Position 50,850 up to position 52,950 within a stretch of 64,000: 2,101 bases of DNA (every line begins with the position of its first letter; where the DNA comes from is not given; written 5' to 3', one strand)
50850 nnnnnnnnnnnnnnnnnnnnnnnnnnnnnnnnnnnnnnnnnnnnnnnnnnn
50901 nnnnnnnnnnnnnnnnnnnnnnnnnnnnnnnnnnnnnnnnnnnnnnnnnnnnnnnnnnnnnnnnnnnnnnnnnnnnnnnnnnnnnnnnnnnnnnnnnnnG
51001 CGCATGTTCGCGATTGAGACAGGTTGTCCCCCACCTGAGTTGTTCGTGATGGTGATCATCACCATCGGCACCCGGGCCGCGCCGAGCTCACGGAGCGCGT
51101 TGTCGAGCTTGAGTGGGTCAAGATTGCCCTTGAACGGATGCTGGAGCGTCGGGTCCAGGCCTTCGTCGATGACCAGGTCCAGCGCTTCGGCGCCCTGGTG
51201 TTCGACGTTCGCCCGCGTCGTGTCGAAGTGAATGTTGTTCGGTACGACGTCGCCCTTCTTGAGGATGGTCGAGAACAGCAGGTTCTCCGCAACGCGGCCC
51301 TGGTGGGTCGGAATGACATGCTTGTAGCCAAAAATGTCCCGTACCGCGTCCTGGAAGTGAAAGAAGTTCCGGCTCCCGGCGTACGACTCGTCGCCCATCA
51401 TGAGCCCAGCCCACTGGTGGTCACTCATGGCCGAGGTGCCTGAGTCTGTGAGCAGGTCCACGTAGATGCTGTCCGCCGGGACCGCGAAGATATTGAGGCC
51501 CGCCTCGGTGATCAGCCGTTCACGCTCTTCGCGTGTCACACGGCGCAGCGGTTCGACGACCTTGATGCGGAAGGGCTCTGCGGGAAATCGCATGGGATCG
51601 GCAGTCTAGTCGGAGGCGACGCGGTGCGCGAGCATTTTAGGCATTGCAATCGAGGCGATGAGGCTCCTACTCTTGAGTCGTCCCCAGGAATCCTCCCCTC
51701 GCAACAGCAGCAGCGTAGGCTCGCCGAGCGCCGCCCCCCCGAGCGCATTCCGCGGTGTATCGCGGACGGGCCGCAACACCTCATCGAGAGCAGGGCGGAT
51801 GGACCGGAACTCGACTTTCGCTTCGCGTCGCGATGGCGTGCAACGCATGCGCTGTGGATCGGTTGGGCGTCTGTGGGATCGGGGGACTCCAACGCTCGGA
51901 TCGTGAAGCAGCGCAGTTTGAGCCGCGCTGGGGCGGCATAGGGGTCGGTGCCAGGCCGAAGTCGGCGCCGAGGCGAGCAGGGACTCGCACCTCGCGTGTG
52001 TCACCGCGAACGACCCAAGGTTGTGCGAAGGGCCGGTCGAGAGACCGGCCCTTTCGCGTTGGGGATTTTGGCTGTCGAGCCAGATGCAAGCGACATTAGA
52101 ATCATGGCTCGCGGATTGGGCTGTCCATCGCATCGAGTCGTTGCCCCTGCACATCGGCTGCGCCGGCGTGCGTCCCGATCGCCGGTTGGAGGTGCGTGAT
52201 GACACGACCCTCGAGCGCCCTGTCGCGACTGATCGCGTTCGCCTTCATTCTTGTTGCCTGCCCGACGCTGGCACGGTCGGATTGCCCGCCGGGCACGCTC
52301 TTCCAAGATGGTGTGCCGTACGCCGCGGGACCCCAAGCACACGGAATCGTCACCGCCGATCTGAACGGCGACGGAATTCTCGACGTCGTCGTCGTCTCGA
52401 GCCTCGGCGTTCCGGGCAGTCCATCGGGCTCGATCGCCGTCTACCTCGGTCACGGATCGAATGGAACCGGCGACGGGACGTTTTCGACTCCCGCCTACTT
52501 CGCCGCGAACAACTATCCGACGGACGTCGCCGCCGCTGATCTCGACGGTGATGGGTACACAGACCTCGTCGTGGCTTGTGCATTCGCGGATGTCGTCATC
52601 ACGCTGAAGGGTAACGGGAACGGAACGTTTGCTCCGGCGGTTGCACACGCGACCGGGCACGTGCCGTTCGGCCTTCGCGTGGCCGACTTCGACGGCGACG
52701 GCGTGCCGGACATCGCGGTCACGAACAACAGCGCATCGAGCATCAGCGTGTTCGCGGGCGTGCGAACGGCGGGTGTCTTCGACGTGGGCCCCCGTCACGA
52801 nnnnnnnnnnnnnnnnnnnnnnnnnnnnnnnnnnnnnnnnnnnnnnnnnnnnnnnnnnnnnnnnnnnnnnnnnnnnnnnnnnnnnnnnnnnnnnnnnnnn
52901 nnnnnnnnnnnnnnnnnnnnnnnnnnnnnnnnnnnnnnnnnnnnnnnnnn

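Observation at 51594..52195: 600-bp lower-GC spacer with an orphan plus-strand intrinsic terminator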

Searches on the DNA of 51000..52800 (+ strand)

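Call 4: search_rna_families(source=window, start=51000, end=52800, threshold=evalue, max_evalue=10, show_alignments=3)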
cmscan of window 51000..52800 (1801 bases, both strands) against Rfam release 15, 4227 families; matches with E-value up to 10: 2.
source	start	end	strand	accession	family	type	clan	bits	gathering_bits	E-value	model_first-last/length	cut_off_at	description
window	51939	52062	+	RF02235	asX1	Gene; sRNA;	-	18.2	70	8.2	1-115/115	no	Xanthomonadaceae sRNA asX1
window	51413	51480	+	RF00312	snoZ206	Gene; snRNA; snoRNA; CD-box;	-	17.3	50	5.4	1-129/129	no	Small nucleolar RNA Z206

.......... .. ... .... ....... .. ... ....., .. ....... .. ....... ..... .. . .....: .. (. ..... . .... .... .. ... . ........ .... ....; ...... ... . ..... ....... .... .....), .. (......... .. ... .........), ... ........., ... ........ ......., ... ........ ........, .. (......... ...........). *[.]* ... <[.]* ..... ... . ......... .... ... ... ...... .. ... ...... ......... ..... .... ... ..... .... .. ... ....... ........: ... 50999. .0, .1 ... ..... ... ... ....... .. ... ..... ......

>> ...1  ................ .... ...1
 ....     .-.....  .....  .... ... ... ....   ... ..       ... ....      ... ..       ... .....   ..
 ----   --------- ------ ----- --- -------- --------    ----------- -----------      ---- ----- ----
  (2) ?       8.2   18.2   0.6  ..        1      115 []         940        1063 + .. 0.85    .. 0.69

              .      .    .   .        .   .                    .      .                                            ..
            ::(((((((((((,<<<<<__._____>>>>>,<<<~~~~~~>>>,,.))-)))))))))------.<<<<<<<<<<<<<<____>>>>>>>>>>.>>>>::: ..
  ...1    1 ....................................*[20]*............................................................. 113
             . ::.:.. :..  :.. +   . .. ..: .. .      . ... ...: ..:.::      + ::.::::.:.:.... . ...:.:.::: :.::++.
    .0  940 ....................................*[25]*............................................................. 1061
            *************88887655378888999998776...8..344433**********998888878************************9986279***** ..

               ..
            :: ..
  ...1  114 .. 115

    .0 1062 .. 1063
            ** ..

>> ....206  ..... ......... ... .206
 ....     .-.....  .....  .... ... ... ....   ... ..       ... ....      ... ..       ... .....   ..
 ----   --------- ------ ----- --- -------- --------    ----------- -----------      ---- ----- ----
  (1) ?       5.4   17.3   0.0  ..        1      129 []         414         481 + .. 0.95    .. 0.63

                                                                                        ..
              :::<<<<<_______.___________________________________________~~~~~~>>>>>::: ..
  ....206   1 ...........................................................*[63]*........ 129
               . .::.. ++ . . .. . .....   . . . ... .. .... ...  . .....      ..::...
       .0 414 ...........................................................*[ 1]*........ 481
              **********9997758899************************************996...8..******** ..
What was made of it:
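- On Any Rfam 15 RNA family, including SRP, 6S, tmRNA, RNase P, riboswitches and ribozymes: The best hit is asX1 at 18.2 bits against a gathering score of 70, E = 8.2 (call 4).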

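Call 46: build_rna_model(alignment_id=A4, structure=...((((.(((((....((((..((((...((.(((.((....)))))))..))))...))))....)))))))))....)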
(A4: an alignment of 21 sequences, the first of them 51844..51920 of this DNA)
Model R1 built from alignment A4 (21 sequences, 80 columns); structure: as given.
model positions 77; base pairs 24; branch points 0; effective number of sequences 1.29; information 0.734 bits per position. Calibrated on 0.2 Mb of random sequence (short: E-values are rough).
structure used (alignment columns):
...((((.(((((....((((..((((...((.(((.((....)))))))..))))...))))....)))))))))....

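Call 47: search_with_rna_model(model_id=R1, sources=[window, L002, L003, L004, L005, L008, L011, L012, L017, L018, L023, L027, L034, L039, L048, L065, L085, L091, L092, L095, L096, L101, L103, L105, L106, L107, L102, L104, L099, L093], max_evalue=1)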
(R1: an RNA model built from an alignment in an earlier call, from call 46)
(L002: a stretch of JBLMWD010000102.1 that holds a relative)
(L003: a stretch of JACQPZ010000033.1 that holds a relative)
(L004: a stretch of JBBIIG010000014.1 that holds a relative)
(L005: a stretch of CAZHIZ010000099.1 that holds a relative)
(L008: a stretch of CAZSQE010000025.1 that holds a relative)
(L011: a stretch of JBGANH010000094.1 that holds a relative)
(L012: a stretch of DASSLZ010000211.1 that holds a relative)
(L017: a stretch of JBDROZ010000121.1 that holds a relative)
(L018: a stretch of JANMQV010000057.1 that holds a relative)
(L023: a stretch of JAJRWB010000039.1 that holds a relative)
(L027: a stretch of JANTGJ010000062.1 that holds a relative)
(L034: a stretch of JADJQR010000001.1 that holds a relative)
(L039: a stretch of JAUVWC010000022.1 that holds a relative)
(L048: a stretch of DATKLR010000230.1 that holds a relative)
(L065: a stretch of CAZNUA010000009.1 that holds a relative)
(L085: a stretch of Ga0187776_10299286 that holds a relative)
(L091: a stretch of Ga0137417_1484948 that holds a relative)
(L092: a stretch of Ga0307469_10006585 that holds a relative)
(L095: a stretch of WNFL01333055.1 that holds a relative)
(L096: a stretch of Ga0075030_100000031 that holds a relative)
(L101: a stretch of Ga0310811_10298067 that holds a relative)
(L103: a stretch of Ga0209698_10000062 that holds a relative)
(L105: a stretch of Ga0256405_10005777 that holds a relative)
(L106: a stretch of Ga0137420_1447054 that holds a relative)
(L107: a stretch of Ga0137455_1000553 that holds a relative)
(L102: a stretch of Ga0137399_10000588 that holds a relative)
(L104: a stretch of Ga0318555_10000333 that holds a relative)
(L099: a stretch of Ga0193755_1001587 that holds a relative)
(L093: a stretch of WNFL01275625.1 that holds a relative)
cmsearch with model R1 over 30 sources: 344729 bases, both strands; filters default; matches with E-value up to 1: 23.
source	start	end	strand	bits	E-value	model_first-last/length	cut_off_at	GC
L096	989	1065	+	99.4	1.9e-23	1-77/77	no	0.61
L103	388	464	+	99.4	1.9e-23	1-77/77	no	0.61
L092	3779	3855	-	98.9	2.6e-23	1-77/77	no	0.58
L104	2267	2343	-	98.5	3.2e-23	1-77/77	no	0.61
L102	9158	9234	+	98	4.3e-23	1-77/77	no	0.61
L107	8216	8292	-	96.1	1.4e-22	1-77/77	no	0.62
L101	297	373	+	96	1.5e-22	1-77/77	no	0.6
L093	528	603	-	95.6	2e-22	1-77/77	no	0.64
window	51844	51920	+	94.9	3e-22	1-77/77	no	0.64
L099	1837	1912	+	93.1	8.9e-22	1-77/77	no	0.62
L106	613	689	+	89.1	1e-20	1-77/77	no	0.66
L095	28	104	-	85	1.4e-19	1-77/77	no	0.61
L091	4123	4194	+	84.9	1.4e-19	1-73/77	3'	0.69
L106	4960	5035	-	83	4.5e-19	1-77/77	no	0.66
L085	997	1046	-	55.6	9.8e-12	28-77/77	5'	0.6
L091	3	68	-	46.3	3e-09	6-71/77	no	0.71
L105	1237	1258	+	18.7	0.073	28-49/77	no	0.64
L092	3780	3856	+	16.7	0.25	1-77/77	no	0.6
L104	6807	6883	-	16.5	0.27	1-77/77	no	0.61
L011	10908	10986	+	15.3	0.56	1-77/77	no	0.7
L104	8113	8174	-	15.2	0.62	1-77/77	no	0.77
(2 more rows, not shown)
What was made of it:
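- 51848..51915 (+): P1: a 68-nt irregular hairpin and the conserved core of the family. It contains a 4x4 purine-rich internal loop (GGAU/UGAA) and an invariant apical segment, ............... The covariance model scores 95-99 bits on this strand and 16.7 bits on the opposite strand (call 47).
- The covariance model scores 99 bits on one strand and 17 on the other (call 47).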

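Call 61: search_with_rna_model(model_id=R1, sources=[L108, L109, L110, L111, L112, L113, L114], max_evalue=1, show_alignments=3)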
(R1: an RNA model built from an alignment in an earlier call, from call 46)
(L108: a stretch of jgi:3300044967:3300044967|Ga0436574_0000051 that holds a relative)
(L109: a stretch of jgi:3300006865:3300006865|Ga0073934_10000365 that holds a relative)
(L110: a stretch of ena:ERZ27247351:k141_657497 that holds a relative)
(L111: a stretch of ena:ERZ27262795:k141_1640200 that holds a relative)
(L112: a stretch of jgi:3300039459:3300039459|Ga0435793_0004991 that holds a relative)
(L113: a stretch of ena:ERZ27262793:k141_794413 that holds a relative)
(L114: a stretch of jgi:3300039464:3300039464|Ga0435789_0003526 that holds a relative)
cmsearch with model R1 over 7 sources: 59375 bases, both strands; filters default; matches with E-value up to 1: 3.
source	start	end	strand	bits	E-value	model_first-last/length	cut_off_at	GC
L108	3600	3676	-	67.3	1.3e-15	1-77/77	no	0.68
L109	3503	3577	-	62.8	1.9e-14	1-77/77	no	0.69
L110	3503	3577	-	62.8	1.9e-14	1-77/77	no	0.69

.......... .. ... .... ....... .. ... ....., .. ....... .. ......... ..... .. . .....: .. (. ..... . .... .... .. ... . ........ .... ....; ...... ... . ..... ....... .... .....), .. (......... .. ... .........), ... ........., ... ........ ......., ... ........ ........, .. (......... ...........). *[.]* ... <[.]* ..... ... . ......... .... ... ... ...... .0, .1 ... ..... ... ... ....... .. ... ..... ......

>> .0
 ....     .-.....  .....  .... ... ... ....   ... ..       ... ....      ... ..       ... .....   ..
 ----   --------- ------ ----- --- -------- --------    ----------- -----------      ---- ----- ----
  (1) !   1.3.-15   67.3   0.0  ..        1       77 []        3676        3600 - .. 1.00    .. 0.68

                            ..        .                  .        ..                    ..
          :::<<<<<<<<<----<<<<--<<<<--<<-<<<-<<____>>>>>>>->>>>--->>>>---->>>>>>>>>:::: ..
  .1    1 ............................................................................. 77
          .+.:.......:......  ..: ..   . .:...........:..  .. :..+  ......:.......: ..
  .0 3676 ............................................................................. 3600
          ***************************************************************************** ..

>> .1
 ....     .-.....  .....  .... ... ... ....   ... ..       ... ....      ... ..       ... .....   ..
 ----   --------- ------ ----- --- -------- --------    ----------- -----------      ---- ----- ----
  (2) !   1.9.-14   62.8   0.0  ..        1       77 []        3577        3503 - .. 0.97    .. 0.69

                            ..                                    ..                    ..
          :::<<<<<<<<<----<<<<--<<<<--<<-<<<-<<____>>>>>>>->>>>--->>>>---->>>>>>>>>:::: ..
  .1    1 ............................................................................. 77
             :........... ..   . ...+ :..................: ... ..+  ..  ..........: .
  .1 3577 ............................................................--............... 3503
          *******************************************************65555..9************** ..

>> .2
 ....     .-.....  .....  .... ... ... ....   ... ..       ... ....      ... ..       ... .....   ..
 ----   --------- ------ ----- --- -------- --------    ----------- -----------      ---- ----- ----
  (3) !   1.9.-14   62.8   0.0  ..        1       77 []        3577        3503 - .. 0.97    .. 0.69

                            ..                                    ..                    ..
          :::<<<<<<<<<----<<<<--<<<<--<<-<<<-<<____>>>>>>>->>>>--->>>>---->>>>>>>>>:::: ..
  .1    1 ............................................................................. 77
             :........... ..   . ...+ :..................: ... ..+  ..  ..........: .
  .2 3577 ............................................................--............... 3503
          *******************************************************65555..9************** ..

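Call 64: search_with_rna_model(model_id=R1, sources=[window, L001, L084, L086, L087, L088, L089, L090, L092, L093, L094, L095, L096, L097, L099, L101, L102, L107, L108, L109], max_evalue=0.000001, make_alignment=true)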
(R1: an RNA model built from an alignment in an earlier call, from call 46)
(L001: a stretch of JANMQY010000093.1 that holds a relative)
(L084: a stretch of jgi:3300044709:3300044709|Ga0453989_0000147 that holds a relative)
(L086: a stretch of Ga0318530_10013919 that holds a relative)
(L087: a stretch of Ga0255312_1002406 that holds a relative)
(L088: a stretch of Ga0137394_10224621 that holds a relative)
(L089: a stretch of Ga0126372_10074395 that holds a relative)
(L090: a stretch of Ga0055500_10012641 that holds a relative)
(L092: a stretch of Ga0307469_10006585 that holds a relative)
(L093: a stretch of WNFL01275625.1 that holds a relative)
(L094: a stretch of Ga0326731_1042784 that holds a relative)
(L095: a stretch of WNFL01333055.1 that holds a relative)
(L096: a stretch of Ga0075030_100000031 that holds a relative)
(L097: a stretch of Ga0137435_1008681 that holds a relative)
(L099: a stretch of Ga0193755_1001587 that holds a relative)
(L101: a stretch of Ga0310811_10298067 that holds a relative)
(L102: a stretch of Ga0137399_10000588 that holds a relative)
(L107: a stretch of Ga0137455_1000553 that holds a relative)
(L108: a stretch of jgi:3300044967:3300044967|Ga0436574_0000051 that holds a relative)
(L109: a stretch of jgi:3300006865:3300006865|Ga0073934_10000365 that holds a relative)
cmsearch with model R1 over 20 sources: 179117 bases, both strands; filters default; matches with E-value up to 0.000001: 20.
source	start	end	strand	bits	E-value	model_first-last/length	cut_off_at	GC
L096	989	1065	+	99.4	1e-23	1-77/77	no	0.61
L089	1258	1334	+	99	1.3e-23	1-77/77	no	0.68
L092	3779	3855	-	98.9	1.3e-23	1-77/77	no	0.58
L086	361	437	-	98.5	1.7e-23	1-77/77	no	0.61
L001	145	221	-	98.5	1.7e-23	1-77/77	no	0.62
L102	9158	9234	+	98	2.3e-23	1-77/77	no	0.61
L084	4676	4752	-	98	2.3e-23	1-77/77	no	0.62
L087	551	627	+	96.8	4.8e-23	1-77/77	no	0.6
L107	8216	8292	-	96.1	7.4e-23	1-77/77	no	0.62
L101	297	373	+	96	7.7e-23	1-77/77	no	0.6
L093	528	603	-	95.6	1e-22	1-77/77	no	0.64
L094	943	1019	-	94.9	1.6e-22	1-77/77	no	0.68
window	51844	51920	+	94.9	1.6e-22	1-77/77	no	0.64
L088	33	108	+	94.3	2.3e-22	1-77/77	no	0.63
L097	2500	2576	+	93.4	4e-22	1-77/77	no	0.65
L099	1837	1912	+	93.1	4.6e-22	1-77/77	no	0.62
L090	968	1043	-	92.7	5.9e-22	1-77/77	no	0.62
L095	28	104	-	85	7.1e-20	1-77/77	no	0.61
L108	3600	3676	-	67.3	3.8e-15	1-77/77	no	0.68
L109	3503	3577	-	62.8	5.8e-14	1-77/77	no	0.69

Alignment A9: 20 matches aligned to the model, 78 columns, each read 5' to 3' on its own strand. Consensus structure (alignment columns), stored with it:
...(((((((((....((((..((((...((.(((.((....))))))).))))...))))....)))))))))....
